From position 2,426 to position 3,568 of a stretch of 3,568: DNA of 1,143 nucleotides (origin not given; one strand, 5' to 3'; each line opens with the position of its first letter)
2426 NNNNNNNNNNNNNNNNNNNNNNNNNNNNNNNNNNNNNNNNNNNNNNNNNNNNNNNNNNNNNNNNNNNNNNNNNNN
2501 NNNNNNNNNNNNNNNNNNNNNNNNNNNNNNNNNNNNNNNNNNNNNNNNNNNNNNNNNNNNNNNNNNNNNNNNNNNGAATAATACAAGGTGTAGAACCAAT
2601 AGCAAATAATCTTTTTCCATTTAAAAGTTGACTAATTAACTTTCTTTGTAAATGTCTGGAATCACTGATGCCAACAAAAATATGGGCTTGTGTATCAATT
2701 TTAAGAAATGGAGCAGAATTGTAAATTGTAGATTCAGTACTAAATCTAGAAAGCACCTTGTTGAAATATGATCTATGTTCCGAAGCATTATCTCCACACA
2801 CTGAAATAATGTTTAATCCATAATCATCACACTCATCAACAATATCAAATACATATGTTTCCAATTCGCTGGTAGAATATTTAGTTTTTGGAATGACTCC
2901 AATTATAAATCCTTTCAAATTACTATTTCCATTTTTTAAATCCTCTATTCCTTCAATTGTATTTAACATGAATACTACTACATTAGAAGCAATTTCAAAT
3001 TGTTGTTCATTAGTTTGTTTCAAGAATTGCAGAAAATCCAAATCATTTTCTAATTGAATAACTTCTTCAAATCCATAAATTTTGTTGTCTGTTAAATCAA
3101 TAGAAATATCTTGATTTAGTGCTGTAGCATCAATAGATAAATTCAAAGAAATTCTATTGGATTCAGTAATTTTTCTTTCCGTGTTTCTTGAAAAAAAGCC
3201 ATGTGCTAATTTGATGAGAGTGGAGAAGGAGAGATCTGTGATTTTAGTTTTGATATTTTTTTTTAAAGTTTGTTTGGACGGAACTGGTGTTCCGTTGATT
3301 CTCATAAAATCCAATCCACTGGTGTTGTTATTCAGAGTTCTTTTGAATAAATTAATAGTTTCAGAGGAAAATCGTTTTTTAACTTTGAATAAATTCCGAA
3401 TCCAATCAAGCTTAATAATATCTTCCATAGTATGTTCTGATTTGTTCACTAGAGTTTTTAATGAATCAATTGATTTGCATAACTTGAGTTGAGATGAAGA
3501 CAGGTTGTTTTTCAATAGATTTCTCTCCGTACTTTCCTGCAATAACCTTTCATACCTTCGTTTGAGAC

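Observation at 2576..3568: Long uninterrupted P-element/THAP9-like transposase reading frame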

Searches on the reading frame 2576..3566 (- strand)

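Call 7: search_protein_families(library=pfam, proteins=[window:2576-3566:-], max_evalue=1)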
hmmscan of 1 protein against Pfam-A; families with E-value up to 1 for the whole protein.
window:2576-3566:- (330 aa): 1 family
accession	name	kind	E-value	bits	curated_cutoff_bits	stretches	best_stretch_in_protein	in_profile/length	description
PF21787.3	TNP-like_RNaseH_N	-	8.7e-07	29.8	24.6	1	134-270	18-135/137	TNP-like, RNase H N-terminal domain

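Call 8: search_solved_structures(query=window:2576-3566:-, max_evalue=1, show_alignments=2)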
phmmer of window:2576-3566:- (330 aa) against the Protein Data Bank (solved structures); distinct sequences matched with E-value up to 1: 3.
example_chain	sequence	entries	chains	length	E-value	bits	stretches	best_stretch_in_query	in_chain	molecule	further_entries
4uxd_A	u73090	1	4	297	0.3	13.7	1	130-221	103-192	2-DEHYDRO-3-DEOXY-D-GLUCONATE/2-DEHYDRO-3-DEOXY-PHOSPHOGLUCONATE ALDOLASE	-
3jux_A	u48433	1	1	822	0.63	12.6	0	140-242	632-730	Protein translocase subunit secA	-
4ys0_A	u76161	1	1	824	0.63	12.6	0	140-242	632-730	Protein translocase subunit SecA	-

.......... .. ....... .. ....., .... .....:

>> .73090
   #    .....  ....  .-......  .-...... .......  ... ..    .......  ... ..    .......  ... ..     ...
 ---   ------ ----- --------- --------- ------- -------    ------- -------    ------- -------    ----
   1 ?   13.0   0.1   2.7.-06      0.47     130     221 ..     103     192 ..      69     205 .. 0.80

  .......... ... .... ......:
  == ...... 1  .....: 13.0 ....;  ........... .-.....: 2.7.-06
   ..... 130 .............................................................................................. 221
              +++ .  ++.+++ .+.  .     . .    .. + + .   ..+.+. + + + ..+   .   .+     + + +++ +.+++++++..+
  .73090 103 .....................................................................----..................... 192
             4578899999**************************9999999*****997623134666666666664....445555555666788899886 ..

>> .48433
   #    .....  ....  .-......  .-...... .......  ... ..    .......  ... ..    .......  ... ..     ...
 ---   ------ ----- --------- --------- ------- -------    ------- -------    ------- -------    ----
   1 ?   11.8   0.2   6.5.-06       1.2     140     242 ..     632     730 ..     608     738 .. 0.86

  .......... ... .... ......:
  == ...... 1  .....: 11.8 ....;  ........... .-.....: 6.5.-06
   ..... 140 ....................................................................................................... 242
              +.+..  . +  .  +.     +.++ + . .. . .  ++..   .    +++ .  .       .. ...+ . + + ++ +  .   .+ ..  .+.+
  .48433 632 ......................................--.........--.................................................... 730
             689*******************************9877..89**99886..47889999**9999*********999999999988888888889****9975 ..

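Call 10: find_homologous_proteins(query=window:2576-3566:-)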
Query window:2576-3566:-: 2621 candidates shared short words with the query, none scored E <= 0.001.

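Call 11: search_protein_families(library=ncbifam, proteins=[window:2576-3566:-], max_evalue=1)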
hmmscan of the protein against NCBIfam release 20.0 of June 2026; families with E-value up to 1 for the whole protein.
window:2576-3566:- (330 aa): 0 families

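Call 19: predict_structure(protein=window:2576-3566:-)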
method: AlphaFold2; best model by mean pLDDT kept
length: 330 residues; sequences in the alignment: 1
mean_pLDDT: 33.8   pTM: 0.21
mean pLDDT of the five models: 33.8, 32.7, 31.0, 30.8, 30.5
residues with pLDDT >= 90: 0; 70-90: 0; 50-70: 0; < 50: 330
segments of 3 or more residues with pLDDT < 50: 1-330
pLDDT, mean of each block of 10 residues (from residue 1): 43 42 37 39 37 33 34 34 30 32 30 34 30 28 25 29 27 29 31 29 34 34 37 47 42 35 41 37 28 31 37 35 25
secondary structure, 60 per line:
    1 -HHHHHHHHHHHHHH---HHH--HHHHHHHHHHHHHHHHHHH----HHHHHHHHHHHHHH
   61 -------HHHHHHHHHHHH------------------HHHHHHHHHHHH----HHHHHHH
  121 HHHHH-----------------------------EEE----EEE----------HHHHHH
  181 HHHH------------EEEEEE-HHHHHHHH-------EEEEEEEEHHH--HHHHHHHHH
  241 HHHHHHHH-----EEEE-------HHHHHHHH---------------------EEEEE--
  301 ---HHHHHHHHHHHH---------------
elements in order: H2-15 H24-42 H47-60 H68-79 H98-109 H114-125 E155-157 E162-164 H175-184 E197-202 H204-211 E219-226 H232-248 E254-257 H265-272 E294-298 H304-315

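Call 20: find_related_loci(query=window:2576-3566:-, collection=viral_contigs, flank=5000)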
Query window:2576-3566:- (330 aa) in viral_contigs; peptide patterns used: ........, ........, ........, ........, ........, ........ (x = any residue, [..] = any of these).
81 stretches matched a pattern, but none encodes a relative of the query by tblastn (E <= 1e-3).

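Call 21: search_dna_similar(query=window:2576-3566:-, collection=phages, mode=protein, max_evalue=0.01)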
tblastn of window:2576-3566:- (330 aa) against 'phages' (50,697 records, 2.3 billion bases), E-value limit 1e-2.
No match.

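Call 25: search_protein_representatives(protein=window:2576-3566:-)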
Query: 330 residues. Proteins with E-value up to 0.001 (for the whole library): 5; up to 1e-10: 4; up to 1e-30: 0. The best 5 are listed.
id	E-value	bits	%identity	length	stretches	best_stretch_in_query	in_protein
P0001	1.6e-25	106.5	32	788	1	43-328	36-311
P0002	8.8e-25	104.1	30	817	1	44-328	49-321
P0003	1.0e-20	90.8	30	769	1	48-328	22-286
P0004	4.2e-13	65.8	49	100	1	24-101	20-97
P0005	1.3e-05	41.2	29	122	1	215-319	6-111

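Call 27: search_protein_families(library=pfam, proteins=[P0001, P0002, P0003, P0004, P0005], max_evalue=0.1)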
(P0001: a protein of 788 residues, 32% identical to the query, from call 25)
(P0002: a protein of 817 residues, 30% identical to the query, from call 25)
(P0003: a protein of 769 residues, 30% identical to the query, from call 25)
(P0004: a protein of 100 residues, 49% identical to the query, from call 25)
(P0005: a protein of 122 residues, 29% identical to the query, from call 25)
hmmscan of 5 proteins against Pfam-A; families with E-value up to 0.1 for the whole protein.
P0001 (788 aa): 0 families

P0002 (817 aa): 1 family
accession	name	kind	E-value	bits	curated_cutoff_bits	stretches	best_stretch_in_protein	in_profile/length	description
PF08190.17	PIH1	-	0.0087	16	24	1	341-404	85-148/166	PIH1 N-terminal domain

P0003 (769 aa): 2 families
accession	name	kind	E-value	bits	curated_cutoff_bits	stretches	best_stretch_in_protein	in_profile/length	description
PF05154.21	TM2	-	0.0031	18.1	27.9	1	403-425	11-33/51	TM2 domain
PF07920.16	DUF1684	-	0.041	14.6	25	1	679-754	47-122/139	Protein of unknown function (DUF1684)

P0004 (100 aa): 0 families

P0005 (122 aa): 0 families

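Call 28: list_cluster_members(proteins=[P0001, P0002, P0003, P0004, P0005])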
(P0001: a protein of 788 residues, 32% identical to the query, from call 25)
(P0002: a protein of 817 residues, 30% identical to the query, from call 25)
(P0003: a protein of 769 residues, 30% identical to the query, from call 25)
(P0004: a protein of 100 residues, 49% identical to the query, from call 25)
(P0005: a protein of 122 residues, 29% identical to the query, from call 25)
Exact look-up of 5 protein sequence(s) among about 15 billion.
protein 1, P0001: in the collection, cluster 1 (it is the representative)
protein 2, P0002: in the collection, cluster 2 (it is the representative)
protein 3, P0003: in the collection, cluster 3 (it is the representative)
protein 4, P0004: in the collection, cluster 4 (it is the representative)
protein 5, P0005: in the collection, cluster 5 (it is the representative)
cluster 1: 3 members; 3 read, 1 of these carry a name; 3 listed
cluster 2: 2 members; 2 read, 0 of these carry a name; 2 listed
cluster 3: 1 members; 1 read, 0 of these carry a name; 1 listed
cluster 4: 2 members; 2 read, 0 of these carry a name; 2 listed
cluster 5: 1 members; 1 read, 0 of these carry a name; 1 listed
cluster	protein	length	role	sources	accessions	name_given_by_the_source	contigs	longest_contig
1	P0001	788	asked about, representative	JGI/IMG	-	hypothetical protein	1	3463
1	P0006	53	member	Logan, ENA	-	-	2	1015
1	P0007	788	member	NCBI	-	-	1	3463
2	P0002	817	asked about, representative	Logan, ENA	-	-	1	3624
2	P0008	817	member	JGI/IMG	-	-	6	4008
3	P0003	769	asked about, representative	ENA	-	-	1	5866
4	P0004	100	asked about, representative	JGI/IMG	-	-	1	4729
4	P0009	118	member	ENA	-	-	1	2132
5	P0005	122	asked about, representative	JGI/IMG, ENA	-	-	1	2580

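Call 30: find_encoding_contigs(protein=P0004, flank=10000)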
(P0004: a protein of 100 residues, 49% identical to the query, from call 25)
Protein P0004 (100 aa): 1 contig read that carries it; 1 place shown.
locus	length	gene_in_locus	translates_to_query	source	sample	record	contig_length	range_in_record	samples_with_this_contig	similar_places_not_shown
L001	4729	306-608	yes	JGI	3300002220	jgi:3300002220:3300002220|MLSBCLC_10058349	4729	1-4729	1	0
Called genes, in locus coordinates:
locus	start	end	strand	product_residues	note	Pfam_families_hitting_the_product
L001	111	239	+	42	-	-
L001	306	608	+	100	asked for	-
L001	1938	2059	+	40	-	-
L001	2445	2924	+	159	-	-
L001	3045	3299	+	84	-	-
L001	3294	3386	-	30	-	-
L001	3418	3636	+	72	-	-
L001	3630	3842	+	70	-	-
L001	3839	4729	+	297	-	?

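Call 31: find_encoding_contigs(protein=P0001, flank=10000)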
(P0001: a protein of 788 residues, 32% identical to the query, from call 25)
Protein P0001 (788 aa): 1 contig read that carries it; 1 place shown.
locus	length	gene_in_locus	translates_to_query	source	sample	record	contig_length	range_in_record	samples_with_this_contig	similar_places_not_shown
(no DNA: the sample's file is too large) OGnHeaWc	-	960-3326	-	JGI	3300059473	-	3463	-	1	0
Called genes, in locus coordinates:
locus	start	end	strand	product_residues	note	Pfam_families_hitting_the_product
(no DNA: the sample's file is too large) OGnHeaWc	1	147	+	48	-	?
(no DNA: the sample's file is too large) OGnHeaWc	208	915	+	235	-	-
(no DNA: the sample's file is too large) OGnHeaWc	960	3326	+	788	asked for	-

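Call 32: find_encoding_contigs(protein=P0003, flank=10000)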
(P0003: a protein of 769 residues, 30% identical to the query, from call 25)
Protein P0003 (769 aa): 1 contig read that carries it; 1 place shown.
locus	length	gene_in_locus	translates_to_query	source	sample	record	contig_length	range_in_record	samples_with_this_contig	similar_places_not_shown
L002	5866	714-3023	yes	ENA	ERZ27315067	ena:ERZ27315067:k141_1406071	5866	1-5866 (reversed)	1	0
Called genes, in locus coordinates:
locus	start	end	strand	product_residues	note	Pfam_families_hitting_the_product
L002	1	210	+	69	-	?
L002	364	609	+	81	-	-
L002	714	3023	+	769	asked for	-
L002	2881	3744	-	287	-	PF13516:LRR_6 (faint)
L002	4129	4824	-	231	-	-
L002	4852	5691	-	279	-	PF12799:LRR_4 (faint), PF13516:LRR_6 (faint), PF23598:LRR_14 (weak)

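Call 36: find_related_loci(query=A2, collection=genome_contigs, flank=10000)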
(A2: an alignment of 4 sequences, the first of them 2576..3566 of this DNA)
Query A2 (330 aa) in genome_contigs; peptide patterns used: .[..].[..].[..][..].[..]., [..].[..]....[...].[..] (x = any residue, [..] = any of these).
76 stretches matched a pattern, but none encodes a relative of the query by tblastn (E <= 1e-3).

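Call 37: find_related_loci(query=A2, collection=metagenome_contigs, flank=10000)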
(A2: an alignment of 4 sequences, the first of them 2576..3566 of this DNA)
Query A2 (330 aa) in metagenome_contigs; peptide patterns used: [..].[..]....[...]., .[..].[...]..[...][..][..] (x = any residue, [..] = any of these).
161 stretches matched a pattern, but none encodes a relative of the query by tblastn (E <= 1e-3).

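Call 44: search_solved_structures(query=A2, max_evalue=10, show_alignments=3)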
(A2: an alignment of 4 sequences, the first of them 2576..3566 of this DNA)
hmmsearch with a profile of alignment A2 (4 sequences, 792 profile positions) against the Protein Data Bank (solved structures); distinct sequences matched with E-value up to 10: 2.
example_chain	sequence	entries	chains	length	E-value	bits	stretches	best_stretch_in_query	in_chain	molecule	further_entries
8wm7_E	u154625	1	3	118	0.12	13.8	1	635-710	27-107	Nitrogen regulatory protein P-II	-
3n5b_A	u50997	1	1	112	0.14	13.6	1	635-709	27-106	Nitrogen regulatory protein P-II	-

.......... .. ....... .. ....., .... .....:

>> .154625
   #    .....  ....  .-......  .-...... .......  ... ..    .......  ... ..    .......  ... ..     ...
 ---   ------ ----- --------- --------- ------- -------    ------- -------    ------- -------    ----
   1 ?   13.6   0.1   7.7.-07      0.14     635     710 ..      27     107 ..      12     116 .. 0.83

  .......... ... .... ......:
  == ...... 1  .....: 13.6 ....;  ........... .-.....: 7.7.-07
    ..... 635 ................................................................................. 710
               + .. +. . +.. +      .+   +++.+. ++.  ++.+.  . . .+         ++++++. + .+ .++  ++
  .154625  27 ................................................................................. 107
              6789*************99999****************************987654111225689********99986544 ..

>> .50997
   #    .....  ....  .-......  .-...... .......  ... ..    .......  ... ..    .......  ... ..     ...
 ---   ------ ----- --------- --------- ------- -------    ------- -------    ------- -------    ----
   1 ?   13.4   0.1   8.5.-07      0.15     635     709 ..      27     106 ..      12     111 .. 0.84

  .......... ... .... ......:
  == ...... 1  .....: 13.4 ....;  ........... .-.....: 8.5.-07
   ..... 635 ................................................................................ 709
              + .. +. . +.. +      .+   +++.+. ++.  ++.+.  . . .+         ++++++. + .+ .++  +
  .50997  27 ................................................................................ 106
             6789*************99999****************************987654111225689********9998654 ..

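Call 45: find_homologous_proteins(query=A2, max_evalue=0.01)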
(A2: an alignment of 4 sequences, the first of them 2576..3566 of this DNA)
Query A2 (4 sequences) (330 aa, profile of the alignment): 1 proteins with E <= 0.01 among 8000 candidates.
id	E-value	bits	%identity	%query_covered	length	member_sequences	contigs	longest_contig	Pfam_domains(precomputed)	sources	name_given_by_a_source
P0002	0.0e+0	1334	29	86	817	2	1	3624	-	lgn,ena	-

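Call 48: search_protein_families(library=pfam, proteins=[window:2576-3566:-, P0001, P0002, P0003, P0005, P0009], max_evalue=10)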
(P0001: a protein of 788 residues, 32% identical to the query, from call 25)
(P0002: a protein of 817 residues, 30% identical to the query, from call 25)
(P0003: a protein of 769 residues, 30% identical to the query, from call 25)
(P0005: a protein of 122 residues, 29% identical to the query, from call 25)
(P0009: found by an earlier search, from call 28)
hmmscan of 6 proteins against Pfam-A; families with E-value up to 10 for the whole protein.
window:2576-3566:- (330 aa): 3 families
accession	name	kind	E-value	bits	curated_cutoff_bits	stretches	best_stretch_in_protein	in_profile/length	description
PF21787.3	TNP-like_RNaseH_N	-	8.7e-07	29.8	24.6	1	134-270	18-135/137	TNP-like, RNase H N-terminal domain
PF04048.20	Sec8_N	-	3.2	8.1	26.8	1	9-66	81-139/142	Exocyst complex component Sec8 N-terminal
PF18572.7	T6PP_N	-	3.9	8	25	0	144-191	59-93/99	Trehalose-6-phosphate phosphatase N-terminal helical bundle domain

P0001 (788 aa): 0 families

P0002 (817 aa): 3 families
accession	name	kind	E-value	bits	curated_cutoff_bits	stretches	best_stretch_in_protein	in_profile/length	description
PF08190.17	PIH1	-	0.0087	16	24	1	341-404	85-148/166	PIH1 N-terminal domain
PF12869.13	tRNA_anti-like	-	0.17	11.9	23.5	1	615-658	49-91/146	tRNA_anti-like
PF01863.23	YgjP-like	-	0.25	11.7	26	1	595-665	19-89/207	YgjP-like, metallopeptidase domain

P0003 (769 aa): 2 families
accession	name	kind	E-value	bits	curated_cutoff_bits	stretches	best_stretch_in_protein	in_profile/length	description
PF05154.21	TM2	-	0.0031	18.1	27.9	1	403-425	11-33/51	TM2 domain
PF07920.16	DUF1684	-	0.041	14.6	25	1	679-754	47-122/139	Protein of unknown function (DUF1684)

P0005 (122 aa): 0 families

P0009 (118 aa): 0 families

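Call 55: search_dna_similar(query=window:2576-3566:-, collection=plasmids, mode=protein, max_evalue=0.01)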
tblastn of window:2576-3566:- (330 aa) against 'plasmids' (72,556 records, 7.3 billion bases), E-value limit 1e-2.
No match.

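Call 58: predict_structure(alignment_id=A3)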
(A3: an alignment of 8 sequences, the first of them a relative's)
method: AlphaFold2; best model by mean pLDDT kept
length: 817 residues; sequences in the alignment: 8
mean_pLDDT: 50.0   pTM: 0.34
mean pLDDT of the five models: 50.0, 46.3, 43.5, 43.0, 40.2
residues with pLDDT >= 90: 0; 70-90: 87; 50-70: 313; < 50: 417
segments of 3 or more residues with pLDDT < 50: 1-15, 20-36, 42-49, 63-71, 73-75, 78-118, 147-163, 187-191, 203-205, 270-281, 292-351, 421-428, 456-538, 582-597, 620-635, 653-683, 728-765, 791-803
pLDDT, mean of each block of 10 residues (from residue 1): 39 49 43 47 48 53 41 48 42 42 29 40 69 55 56 39 49 51 48 65 54 63 77 80 66 65 59 40 55 41 35 29 33 38 44 56 66 67 73 65 82 70 42 60 63 47 33 32 28 32 30 29 29 40 67 79 62 63 39 41 62 57 43 52 50 42 26 28 51 67 67 61 56 32 32 39 52 60 57 30 53 64
secondary structure, 60 per line:
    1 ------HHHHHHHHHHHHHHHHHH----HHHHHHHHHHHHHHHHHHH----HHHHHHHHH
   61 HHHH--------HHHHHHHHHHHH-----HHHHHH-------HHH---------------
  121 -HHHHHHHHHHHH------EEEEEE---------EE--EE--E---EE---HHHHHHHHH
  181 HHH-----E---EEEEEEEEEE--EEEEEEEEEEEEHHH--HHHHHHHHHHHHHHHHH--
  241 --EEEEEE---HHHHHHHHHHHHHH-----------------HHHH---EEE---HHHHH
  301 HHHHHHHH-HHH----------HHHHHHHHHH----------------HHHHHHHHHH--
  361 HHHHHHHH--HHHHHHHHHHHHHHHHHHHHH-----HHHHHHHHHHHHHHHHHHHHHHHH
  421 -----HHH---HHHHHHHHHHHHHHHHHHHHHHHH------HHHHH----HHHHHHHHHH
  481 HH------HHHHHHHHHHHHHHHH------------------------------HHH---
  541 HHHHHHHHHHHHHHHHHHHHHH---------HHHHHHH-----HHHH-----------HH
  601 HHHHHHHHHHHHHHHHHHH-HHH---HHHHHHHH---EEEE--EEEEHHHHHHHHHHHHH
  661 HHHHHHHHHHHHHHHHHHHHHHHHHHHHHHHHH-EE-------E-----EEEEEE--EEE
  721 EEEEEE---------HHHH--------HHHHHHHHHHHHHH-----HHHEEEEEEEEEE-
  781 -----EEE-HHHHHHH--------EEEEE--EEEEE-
elements in order (helices of 4 or more, strands of 3 or more residues): H7-24 H29-47 H52-64 H73-84 H90-95 H122-133 E140-145 H172-183 E193-202 E205-216 H222-238 E243-248 H252-265 H283-286 E290-292 H296-308 H323-332 H349-358 H361-368 H371-391 H397-420 H432-455 H462-466 H471-482 H489-504 H541-562 H572-578 H584-587 H599-619 H627-634 E638-641 E644-647 H648-693 E710-715 E718-726 H736-739 H748-761 E770-779 E786-788 H790-796 E805-809 E812-816
